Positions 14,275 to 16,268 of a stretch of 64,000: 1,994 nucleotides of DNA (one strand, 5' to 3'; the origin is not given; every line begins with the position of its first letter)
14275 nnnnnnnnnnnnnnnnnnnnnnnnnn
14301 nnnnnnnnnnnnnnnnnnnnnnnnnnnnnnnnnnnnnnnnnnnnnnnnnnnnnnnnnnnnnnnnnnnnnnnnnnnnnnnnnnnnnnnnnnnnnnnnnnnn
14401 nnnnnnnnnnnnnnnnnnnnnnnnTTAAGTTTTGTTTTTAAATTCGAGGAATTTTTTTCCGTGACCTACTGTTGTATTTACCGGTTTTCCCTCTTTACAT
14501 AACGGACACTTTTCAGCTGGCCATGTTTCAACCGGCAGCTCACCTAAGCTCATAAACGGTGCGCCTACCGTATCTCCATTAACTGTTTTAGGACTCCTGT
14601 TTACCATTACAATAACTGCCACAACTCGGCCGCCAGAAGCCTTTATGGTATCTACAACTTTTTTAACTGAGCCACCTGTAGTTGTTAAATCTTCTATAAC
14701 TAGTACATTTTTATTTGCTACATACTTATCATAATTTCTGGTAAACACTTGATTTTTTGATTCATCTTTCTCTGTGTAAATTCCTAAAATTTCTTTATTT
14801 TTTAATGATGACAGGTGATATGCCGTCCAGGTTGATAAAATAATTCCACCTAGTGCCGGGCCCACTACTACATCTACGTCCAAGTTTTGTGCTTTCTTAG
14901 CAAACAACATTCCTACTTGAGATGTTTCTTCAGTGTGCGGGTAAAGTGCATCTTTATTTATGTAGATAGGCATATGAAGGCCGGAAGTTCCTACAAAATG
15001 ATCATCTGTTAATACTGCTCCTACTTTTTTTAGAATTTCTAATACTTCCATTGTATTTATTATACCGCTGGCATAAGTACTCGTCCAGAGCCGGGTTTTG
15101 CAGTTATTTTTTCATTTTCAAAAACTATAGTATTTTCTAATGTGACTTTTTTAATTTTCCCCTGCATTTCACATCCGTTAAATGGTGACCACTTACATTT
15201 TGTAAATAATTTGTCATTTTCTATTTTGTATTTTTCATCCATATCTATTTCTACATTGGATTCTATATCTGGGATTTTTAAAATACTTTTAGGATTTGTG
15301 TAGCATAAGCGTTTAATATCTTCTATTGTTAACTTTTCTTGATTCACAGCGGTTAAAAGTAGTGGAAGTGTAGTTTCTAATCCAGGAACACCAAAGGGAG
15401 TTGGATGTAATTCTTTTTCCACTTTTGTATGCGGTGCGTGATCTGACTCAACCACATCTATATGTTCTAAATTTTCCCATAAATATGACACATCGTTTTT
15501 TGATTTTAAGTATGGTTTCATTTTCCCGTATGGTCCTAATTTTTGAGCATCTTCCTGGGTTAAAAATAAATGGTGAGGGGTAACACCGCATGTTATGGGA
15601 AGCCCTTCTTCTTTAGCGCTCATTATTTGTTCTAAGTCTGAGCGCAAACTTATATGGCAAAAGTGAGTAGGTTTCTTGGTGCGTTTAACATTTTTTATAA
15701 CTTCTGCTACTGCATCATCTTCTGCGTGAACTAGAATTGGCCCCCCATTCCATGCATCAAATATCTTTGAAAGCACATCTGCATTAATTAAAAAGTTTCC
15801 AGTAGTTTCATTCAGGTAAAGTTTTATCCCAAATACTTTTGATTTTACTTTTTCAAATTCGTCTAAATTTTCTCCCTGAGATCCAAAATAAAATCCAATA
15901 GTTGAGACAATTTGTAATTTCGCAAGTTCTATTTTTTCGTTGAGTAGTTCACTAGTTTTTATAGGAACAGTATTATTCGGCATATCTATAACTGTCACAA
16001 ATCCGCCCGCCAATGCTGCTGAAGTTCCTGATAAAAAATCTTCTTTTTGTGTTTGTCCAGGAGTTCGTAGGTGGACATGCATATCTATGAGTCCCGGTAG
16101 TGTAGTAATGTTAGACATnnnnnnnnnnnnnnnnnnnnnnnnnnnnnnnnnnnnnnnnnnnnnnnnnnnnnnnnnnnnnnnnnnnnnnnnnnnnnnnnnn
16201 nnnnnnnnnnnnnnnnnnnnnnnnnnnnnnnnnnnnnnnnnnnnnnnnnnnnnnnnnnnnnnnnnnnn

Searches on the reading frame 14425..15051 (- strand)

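Call 8: search_protein_families(library=pfam, proteins=[window:14425-15051:-], max_evalue=0.001)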
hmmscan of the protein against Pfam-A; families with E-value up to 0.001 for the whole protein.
window:14425-15051:- (208 aa): 2 families
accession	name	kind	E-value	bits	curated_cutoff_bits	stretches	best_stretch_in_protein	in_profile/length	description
PF00156.33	Pribosyltran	-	3.8e-11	43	26.3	1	34-156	3-130/158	Phosphoribosyl transferase domain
PF14681.12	UPRTase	-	6.4e-05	22.9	27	1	89-149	96-156/206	Uracil phosphoribosyltransferase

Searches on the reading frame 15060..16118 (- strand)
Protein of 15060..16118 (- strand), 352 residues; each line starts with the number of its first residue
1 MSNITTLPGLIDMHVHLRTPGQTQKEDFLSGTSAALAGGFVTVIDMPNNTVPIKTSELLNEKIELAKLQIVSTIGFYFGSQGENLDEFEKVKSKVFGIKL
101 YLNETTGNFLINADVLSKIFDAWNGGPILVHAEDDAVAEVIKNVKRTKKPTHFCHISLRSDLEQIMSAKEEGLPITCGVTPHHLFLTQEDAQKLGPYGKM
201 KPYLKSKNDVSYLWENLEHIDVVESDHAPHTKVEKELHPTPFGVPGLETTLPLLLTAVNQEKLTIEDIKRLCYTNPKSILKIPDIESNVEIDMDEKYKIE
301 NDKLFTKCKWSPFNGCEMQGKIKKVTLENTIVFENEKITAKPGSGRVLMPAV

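Call 8: search_protein_families(library=pfam, proteins=[window:15060-16118:-], max_evalue=0.001)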
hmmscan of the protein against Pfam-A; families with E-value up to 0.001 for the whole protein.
window:15060-16118:- (352 aa): 1 family
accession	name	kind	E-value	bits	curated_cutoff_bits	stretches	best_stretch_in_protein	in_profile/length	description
PF01979.26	Amidohydro_1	-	3.3e-11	43.4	25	1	7-132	3-155/345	Amidohydrolase family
